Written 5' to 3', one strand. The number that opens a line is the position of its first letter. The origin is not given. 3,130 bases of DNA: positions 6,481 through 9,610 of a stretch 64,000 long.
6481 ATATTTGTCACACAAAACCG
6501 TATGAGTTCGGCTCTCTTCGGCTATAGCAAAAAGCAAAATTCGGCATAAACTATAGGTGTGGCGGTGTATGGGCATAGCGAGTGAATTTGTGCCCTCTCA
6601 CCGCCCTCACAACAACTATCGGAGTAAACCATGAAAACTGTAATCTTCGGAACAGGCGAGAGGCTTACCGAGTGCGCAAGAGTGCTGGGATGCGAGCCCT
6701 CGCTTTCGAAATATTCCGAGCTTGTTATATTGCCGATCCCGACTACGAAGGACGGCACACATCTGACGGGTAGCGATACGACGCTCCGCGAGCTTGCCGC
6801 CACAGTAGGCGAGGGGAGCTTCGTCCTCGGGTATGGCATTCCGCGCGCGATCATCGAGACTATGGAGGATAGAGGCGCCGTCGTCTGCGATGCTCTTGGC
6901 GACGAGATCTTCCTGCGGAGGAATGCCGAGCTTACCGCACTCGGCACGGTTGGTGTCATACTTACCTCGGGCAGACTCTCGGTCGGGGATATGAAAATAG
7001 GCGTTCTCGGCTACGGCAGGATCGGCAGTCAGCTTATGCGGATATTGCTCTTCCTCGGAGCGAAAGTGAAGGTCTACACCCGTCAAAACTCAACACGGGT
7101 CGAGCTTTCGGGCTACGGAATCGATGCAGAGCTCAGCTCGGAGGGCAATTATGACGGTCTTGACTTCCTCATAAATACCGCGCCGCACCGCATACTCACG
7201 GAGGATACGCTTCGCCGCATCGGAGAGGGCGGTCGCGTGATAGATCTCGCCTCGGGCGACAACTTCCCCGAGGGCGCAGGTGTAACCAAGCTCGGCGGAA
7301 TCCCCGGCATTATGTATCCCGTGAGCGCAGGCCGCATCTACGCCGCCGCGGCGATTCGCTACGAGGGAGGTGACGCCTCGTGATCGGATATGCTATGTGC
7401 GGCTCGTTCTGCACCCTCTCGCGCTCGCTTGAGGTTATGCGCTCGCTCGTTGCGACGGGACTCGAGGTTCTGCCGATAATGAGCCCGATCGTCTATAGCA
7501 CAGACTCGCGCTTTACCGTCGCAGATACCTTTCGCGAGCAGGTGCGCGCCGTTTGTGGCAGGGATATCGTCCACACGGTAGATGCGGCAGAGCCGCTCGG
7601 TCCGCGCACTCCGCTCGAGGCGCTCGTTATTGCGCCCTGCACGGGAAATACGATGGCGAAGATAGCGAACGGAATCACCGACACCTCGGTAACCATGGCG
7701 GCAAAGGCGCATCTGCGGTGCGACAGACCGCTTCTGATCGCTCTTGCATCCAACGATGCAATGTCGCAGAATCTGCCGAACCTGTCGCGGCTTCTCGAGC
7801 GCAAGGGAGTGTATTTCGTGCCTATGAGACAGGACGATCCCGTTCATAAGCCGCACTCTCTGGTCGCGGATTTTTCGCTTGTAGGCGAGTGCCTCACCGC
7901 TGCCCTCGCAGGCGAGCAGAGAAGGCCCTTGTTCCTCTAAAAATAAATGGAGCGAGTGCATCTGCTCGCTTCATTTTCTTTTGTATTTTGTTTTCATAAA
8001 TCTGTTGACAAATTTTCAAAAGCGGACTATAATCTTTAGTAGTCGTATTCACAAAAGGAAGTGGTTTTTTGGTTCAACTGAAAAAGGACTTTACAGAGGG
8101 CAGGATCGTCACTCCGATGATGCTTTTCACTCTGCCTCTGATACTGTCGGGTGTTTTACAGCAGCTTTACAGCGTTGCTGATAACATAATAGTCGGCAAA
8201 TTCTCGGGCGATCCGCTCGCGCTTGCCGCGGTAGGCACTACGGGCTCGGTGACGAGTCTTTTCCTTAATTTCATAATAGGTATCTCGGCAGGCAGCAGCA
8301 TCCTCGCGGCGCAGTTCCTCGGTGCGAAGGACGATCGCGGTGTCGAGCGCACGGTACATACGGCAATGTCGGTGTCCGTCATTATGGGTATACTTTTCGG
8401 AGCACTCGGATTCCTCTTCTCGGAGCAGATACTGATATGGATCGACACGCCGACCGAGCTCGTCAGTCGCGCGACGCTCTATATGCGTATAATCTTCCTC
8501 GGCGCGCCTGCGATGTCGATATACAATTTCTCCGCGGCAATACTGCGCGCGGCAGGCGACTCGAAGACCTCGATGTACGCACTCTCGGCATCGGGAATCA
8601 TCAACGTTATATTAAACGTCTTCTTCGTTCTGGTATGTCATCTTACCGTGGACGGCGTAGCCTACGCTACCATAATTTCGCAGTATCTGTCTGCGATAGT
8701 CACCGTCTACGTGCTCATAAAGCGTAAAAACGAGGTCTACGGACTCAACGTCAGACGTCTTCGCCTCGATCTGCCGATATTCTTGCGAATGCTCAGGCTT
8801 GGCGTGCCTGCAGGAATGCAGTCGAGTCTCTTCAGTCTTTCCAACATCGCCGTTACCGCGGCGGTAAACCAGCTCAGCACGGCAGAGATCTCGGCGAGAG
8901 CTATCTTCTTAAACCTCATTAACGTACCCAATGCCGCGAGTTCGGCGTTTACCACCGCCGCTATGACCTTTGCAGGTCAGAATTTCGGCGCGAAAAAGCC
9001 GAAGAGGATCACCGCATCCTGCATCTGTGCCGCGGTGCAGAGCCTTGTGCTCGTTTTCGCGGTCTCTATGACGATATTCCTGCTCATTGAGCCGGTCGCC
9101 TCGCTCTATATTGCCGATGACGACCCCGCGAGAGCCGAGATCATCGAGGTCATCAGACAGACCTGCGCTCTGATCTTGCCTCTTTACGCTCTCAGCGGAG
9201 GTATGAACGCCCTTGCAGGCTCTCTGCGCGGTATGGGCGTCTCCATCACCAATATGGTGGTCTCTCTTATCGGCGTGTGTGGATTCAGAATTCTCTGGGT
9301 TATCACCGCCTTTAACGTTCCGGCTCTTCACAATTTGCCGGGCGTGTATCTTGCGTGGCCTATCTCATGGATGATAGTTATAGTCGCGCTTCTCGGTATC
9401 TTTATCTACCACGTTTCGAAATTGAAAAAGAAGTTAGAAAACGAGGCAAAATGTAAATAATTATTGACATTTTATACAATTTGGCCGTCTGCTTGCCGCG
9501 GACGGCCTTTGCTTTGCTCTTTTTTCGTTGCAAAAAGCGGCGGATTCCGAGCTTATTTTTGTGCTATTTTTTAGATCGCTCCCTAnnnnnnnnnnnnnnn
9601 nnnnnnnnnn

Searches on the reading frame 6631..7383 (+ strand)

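Call 27: search_protein_families(library=pfam, proteins=[window:6631-7383:+], max_evalue=0.001)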
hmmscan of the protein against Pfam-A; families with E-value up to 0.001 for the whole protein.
window:6631-7383:+ (250 aa): 2 families
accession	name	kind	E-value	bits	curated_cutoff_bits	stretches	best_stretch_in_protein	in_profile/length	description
PF02826.25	2-Hacid_dh_C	-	6.3e-08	32.6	25.1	1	117-211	33-131/178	D-isomer specific 2-hydroxyacid dehydrogenase, NAD binding domain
PF16924.11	DpaA_N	-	0.00042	20.9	29.2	0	27-87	50-114/116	Dipicolinate synthase subunit A N-terminal domain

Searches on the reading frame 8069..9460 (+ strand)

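Call 27: search_protein_families(library=pfam, proteins=[window:8069-9460:+], max_evalue=0.001)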
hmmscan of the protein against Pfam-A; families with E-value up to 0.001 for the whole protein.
window:8069-9460:+ (463 aa): 1 family
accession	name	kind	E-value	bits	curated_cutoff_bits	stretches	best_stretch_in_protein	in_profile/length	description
PF01554.23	MatE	-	6e-49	166.3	24.9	2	23-184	1-160/161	MatE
